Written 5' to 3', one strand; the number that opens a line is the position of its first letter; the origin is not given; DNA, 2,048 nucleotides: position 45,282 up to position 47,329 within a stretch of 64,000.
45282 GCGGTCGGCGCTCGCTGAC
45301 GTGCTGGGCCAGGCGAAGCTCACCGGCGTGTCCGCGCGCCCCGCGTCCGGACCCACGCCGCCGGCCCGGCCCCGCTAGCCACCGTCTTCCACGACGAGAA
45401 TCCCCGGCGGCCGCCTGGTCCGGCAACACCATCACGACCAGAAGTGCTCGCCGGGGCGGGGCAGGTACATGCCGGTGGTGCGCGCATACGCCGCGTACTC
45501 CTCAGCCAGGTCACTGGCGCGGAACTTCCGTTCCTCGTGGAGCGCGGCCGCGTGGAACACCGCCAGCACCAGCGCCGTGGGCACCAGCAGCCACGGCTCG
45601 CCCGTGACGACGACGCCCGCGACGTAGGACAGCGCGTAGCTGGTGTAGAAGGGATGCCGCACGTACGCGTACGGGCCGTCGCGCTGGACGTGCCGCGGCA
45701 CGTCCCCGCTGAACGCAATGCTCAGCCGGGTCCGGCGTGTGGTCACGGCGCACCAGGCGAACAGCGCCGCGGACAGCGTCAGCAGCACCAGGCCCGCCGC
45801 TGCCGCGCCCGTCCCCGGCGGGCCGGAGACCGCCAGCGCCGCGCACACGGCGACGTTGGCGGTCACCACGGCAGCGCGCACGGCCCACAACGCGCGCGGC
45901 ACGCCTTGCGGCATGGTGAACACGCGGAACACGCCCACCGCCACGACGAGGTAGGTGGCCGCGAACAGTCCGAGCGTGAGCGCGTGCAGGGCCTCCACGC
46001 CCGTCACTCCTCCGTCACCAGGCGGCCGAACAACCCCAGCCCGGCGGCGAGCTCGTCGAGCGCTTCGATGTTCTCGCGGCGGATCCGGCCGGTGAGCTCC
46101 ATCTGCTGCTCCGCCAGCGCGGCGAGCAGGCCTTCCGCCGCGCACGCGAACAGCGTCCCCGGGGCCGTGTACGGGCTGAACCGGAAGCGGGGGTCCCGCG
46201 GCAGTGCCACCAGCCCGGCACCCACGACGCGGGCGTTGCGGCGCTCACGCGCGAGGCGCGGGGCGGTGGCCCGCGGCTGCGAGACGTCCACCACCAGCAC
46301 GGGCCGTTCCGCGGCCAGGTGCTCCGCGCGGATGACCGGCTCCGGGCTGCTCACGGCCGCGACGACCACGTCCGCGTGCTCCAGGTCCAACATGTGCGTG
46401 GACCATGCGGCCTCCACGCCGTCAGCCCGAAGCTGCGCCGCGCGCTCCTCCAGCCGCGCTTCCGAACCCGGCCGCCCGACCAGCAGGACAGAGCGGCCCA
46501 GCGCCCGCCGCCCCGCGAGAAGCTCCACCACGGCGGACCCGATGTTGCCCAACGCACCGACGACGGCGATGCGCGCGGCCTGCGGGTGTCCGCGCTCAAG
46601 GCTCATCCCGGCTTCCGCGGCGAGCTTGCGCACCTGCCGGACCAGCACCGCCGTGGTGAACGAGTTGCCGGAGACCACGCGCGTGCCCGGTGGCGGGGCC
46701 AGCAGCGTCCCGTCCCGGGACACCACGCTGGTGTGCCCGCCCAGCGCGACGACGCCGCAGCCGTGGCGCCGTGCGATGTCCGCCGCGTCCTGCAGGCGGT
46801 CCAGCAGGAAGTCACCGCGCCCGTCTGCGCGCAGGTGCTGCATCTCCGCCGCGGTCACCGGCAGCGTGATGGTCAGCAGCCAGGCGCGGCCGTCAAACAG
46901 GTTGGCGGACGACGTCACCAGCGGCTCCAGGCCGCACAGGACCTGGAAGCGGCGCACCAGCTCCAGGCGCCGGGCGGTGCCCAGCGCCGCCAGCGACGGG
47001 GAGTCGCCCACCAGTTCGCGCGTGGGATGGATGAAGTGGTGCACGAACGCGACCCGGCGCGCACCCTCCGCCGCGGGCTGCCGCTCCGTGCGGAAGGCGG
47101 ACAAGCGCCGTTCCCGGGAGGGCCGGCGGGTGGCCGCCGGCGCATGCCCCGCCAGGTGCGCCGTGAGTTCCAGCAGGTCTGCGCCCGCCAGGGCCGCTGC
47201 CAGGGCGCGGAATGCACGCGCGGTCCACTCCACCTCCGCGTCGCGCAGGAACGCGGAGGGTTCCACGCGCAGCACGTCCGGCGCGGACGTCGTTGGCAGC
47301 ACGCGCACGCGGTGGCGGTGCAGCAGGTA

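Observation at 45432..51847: Kinase / tri-domain (adenylation, aminotransferase, AAR-like reductase) enzyme / PEMT-ICMT methyltransferase operon: candidate pathway to N-methylated long-chain amines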

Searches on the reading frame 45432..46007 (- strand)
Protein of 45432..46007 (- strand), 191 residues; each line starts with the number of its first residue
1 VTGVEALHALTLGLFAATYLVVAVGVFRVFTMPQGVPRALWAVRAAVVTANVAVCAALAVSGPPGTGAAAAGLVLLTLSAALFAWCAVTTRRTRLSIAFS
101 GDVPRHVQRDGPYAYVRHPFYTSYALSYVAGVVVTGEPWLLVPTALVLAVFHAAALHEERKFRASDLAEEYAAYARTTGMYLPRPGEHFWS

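Call 6: search_protein_families(library=pfam, proteins=[window:45432-46007:-], max_evalue=0.1)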
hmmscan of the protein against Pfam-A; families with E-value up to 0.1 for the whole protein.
window:45432-46007:- (191 aa): 3 families
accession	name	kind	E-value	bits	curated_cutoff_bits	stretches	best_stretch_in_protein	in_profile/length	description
PF04191.18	PEMT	-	1.4e-08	35.5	25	1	71-162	5-97/105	Phospholipid methyltransferase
PF04140.19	ICMT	-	3.3e-07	31.1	24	1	77-160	5-85/95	Isoprenylcysteine carboxyl methyltransferase (ICMT) family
PF06966.17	DUF1295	-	0.019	14.9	20.4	1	107-178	155-235/235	Protein of unknown function (DUF1295)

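Call 7: search_protein_families(library=ncbifam, proteins=[window:45432-46007:-], max_evalue=0.1)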
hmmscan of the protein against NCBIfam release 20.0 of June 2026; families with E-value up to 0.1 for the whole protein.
window:45432-46007:- (191 aa): 3 families
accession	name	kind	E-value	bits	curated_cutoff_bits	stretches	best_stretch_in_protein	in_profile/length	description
NF040696.1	isopcys_mtase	equivalog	9.5e-08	32.1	160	1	109-184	114-189/190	protein-S-isoprenylcysteine O-methyltransferase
TIGR04571.1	LmtA_Leptospira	exception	2.9e-06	27.2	325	1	103-184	84-165/252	lipid A Kdo2 1-phosphate O-methyltransferase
NF045656.1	MeththiolMtaseMddA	equivalog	0.0008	18.8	270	1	106-183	164-238/238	methanethiol S-methyltransferase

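Call 41: find_homologous_proteins(query=window:45432-46007:-, max_evalue=0.00001)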
Query window:45432-46007:- (191 aa): 21 proteins with E <= 0.00001 among 8000 candidates.
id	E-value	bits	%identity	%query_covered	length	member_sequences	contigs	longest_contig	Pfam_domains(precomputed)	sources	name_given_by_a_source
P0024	3.7e-115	400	99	98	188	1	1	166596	PF04140.20,PF04191.19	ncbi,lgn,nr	ncbi:MAG: isoprenylcysteine carboxylmethyltransferase family protein [Deltaproteobacteria bacterium]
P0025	2.6e-50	189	56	94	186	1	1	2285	-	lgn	-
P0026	3.6e-26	110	46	79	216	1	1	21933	PF04191.19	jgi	jgi:protein-S-isoprenylcysteine O-methyltransferase Ste14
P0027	8.8e-23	99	37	97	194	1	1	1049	PF04191.19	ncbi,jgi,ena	jgi:protein-S-isoprenylcysteine O-methyltransferase Ste14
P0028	9.2e-21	93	47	57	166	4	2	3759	PF04140.20,PF06966.18,PF04191.19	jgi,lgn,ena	-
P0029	7.6e-20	90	50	58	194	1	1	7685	PF04140.20,PF04191.19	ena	-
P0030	5.5e-19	87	37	84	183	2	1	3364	PF04191.19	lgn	-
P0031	1.1e-18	86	38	94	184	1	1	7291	PF04191.19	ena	-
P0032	2.5e-18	85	39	86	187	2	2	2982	PF04140.20,PF04191.19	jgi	jgi:protein-S-isoprenylcysteine O-methyltransferase Ste14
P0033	1.6e-16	79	45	62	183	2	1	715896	PF04191.19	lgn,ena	-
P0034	2.0e-16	79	38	70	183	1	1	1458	PF04140.20,PF04191.19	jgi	jgi:protein-S-isoprenylcysteine O-methyltransferase Ste14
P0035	2.2e-16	78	36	88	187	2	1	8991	PF04140.20,PF04191.19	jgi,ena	jgi:protein-S-isoprenylcysteine O-methyltransferase Ste14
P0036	4.2e-15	74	41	60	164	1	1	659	PF04191.19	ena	-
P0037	7.3e-15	73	35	74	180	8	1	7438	PF04140.20,PF06966.18,PF04191.19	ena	-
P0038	9.4e-15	73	43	50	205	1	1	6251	PF04191.19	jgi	jgi:protein-S-isoprenylcysteine O-methyltransferase Ste14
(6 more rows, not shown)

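Call 42: find_encoding_contigs(protein=P0025, flank=5000, max_places=1)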
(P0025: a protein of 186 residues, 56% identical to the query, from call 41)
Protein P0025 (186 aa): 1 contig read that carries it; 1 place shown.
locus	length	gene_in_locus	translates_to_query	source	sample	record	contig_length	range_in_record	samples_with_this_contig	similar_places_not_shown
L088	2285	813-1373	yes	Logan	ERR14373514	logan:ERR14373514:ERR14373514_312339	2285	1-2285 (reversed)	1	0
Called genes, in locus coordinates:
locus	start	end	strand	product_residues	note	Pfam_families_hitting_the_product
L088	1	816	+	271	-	?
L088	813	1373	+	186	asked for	-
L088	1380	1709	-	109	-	-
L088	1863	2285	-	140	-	?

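Call 43: find_encoding_contigs(protein=P0026, flank=6000, max_places=1)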
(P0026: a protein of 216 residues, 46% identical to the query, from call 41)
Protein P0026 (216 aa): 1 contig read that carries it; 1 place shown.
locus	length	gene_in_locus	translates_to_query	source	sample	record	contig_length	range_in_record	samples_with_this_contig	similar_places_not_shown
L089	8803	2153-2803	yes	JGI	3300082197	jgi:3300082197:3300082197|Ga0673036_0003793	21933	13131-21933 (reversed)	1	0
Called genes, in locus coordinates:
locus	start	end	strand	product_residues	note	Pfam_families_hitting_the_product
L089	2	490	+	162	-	?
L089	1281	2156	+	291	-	-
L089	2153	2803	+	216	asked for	PF04191:PEMT (weak)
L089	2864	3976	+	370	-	PF00067:p450 (weak)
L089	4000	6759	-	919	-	PF13191:AAA_16, PF13401:AAA_22 (weak), PF13424:TPR_12 (faint), PF00196:GerE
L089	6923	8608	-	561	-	PF00501:AMP-binding, PF13193:AMP-binding_C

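Call 44: find_encoding_contigs(protein=P0033, flank=6000, max_places=1)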
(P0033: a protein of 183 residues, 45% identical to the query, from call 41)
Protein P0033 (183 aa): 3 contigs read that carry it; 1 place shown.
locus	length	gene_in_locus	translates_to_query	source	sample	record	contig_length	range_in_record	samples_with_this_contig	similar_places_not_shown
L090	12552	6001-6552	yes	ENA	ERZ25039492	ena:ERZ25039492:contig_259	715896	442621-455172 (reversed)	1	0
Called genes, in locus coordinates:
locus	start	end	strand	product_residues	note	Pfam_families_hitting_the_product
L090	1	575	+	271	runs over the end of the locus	PF00892:EamA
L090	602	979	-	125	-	-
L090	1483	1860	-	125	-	-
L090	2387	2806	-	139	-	PF19649:DUF6152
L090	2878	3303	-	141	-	PF19649:DUF6152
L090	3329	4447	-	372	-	PF19649:DUF6152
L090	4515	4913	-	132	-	-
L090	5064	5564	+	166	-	PF00188:CAP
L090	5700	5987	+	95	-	-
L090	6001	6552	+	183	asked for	PF04191:PEMT (weak)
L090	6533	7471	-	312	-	PF00930:DPPIV_N (faint), PF26549:Tricorn_N, PF02897:Peptidase_S9_N (faint), PF25174:Beta-prop_THOC3 (weak), PF26550:Tricorn_2nd, PF07676:PD40 (faint), PF26549:Tricorn_N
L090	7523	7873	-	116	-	PF08668:HDOD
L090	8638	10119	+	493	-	-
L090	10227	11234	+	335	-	PF01717:Meth_synt_2, PF08267:Meth_synt_1 (faint)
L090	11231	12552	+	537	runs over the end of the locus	PF02219:MTHFR, PF12225:DUF5981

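Call 70: search_solved_structures(query=window:45435-46007:-, max_evalue=1, show_alignments=2)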
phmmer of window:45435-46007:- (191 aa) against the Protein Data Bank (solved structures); distinct sequences matched with E-value up to 1: 3.
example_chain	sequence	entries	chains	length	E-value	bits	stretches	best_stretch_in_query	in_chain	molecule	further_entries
8xku_G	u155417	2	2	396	0.002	21.5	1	102-176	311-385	AtTam46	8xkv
4a2n_B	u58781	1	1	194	0.036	17.3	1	107-184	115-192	ISOPRENYLCYSTEINE CARBOXYL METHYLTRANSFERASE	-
4pdy_A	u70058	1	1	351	0.63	13.3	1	105-166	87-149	Aminoglycoside phosphotransferase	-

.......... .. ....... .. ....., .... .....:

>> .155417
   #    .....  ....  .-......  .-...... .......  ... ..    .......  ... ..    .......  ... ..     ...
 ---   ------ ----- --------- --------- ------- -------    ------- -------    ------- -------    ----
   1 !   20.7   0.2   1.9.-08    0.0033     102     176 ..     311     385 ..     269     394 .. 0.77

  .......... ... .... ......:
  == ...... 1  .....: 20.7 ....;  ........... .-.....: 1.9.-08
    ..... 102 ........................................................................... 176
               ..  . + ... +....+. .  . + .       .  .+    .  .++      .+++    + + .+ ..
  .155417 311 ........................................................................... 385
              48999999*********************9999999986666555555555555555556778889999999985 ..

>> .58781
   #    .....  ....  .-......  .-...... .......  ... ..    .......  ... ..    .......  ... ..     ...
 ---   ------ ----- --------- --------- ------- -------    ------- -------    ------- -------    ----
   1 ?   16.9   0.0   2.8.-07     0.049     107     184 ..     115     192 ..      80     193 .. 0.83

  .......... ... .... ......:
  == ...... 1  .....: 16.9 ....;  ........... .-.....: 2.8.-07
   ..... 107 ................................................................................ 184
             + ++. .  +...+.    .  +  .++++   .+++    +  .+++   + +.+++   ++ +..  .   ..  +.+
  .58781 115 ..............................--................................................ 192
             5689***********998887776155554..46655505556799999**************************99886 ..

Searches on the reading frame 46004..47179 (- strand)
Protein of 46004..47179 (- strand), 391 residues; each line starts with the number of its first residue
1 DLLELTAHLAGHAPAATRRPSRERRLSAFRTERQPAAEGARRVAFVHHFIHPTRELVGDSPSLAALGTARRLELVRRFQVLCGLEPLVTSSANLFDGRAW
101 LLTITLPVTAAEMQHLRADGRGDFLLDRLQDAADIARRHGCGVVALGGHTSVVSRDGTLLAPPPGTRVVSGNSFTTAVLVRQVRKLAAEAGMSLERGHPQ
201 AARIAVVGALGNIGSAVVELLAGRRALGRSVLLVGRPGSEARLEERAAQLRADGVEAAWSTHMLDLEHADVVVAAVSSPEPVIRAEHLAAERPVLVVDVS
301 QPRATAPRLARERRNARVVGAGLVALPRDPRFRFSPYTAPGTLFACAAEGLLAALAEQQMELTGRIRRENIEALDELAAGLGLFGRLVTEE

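Call 11: search_protein_families(library=ncbifam, proteins=[window:46004-47179:-], max_evalue=1)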
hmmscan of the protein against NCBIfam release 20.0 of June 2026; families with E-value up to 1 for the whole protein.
window:46004-47179:- (391 aa): 15 families
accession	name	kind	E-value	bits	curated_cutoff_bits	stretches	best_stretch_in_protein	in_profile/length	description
NF053554.1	prodigi_MAP_PigE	equivalog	1.8e-17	63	850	1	105-384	67-334/837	prodigiosin MAP biosynthesis aminotransferase PigE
TIGR04058.1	AcACP_reductase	equivalog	4e-17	62.5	449.7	1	128-363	80-311/339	long-chain acyl-[acyl-carrier-protein] reductase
TIGR01035.1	hemA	equivalog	6.7e-07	28.6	209.55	1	203-310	182-287/416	glutamyl-tRNA reductase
NF004793.0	PRK06141.1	equivalog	0.00098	18.2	322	1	198-290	122-211/314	bifunctional Delta(1)-pyrroline-2-carboxylate/Delta(1)-piperideine-2-carboxylate reductase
NF000744.0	PRK00045.1-3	equivalog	0.0016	17.3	429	1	197-309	181-296/447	glutamyl-tRNA reductase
NF004224.0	PRK05671.1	equivalog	0.0051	16.3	284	1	200-363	3-155/336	aspartate-semialdehyde dehydrogenase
TIGR03944.1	dehyd_SbnB_fam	equivalog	0.0056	15.7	326.9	1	190-300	119-229/327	2,3-diaminopropionate biosynthesis protein SbnB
TIGR00507.1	aroE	equivalog_domain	0.017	14.3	200.2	1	193-300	107-214/270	shikimate dehydrogenase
TIGR01850.1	argC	equivalog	0.024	13.9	233.6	1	203-300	2-98/345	N-acetyl-gamma-glutamyl-phosphate reductase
TIGR02992.1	ectoine_eutC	equivalog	0.025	13.7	471.65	1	182-292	110-218/326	ectoine utilization protein EutC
NF010548.0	PRK13940.1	equivalog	0.064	12.1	469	1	266-316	240-289/414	glutamyl-tRNA reductase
NF006565.0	PRK09072.1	equivalog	0.066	12.7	238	1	202-256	6-55/265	SDR family oxidoreductase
NF005754.0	PRK07578.1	equivalog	0.11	12.4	167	1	203-240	2-35/200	short chain dehydrogenase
NF006141.0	PRK08291.1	equivalog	0.14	11.1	408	1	183-291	114-220/330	cyclodeaminase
NF011456.0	PRK14874.1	equivalog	0.18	10.8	223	1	201-231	4-34/346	aspartate-semialdehyde dehydrogenase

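Call 12: search_solved_structures(query=window:46004-47179:-, max_evalue=1, show_alignments=3)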
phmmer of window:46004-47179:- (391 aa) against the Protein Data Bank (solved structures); distinct sequences matched with E-value up to 1: 5.
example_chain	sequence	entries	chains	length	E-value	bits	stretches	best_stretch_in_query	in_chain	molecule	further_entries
6jzu_A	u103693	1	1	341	4.2e-10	42.9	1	129-359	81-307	Long-chain acyl-[acyl-carrier-protein] reductase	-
6jzq_A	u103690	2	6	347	4.2e-10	42.9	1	129-361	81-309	Long-chain acyl-[acyl-carrier-protein] reductase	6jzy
6jzz_A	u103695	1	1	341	3.7e-09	39.7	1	129-312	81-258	Long-chain acyl-[acyl-carrier-protein] reductase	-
4ppm_A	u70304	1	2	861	4e-06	29.8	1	111-384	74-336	Aminotransferase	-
5thk_A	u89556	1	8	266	0.41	13.3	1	201-268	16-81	Putative dehydrogenase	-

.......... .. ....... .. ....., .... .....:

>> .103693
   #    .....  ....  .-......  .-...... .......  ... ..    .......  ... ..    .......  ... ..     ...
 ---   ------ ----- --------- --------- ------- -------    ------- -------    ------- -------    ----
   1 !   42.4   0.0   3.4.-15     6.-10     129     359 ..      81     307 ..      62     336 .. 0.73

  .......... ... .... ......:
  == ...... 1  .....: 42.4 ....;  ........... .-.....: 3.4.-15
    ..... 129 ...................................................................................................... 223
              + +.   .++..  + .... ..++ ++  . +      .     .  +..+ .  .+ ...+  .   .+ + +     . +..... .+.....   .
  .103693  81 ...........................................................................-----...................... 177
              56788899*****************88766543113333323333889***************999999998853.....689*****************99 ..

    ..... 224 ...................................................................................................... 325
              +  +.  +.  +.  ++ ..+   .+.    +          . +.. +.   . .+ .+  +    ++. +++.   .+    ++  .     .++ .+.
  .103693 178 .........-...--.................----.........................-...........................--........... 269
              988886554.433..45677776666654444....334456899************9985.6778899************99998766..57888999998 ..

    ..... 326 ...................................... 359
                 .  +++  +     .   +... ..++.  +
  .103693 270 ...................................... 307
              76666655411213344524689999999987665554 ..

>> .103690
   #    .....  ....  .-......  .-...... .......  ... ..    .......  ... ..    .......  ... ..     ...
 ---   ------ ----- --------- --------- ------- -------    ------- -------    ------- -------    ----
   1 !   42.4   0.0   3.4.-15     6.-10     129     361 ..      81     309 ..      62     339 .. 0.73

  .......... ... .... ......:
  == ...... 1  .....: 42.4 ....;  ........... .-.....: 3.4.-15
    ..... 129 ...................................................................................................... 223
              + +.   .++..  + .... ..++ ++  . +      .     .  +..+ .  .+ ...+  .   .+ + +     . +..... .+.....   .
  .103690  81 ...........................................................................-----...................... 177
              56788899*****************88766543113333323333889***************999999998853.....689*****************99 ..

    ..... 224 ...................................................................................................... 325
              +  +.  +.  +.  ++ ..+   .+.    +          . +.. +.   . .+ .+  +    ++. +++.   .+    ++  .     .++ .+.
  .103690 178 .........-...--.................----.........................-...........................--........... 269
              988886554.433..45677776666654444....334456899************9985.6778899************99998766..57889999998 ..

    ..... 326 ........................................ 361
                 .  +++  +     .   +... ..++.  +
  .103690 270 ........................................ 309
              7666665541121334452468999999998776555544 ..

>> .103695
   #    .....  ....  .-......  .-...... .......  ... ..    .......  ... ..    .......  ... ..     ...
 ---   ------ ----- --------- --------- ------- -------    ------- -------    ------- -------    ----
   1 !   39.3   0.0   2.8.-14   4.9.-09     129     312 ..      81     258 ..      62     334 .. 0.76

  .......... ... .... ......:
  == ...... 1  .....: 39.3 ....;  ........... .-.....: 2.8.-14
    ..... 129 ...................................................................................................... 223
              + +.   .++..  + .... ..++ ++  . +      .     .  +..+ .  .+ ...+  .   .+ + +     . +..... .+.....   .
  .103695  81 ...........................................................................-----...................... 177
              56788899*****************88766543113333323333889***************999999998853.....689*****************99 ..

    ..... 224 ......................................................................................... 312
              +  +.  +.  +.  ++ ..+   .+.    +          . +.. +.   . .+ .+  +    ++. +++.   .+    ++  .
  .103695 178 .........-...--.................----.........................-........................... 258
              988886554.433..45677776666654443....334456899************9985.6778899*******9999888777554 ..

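Call 63: find_homologous_proteins(query=window:46004-47179:-, max_evalue=1e-20)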
Query window:46004-47179:-: 8000 candidates shared short words with the query, none scored E <= 1e-20.
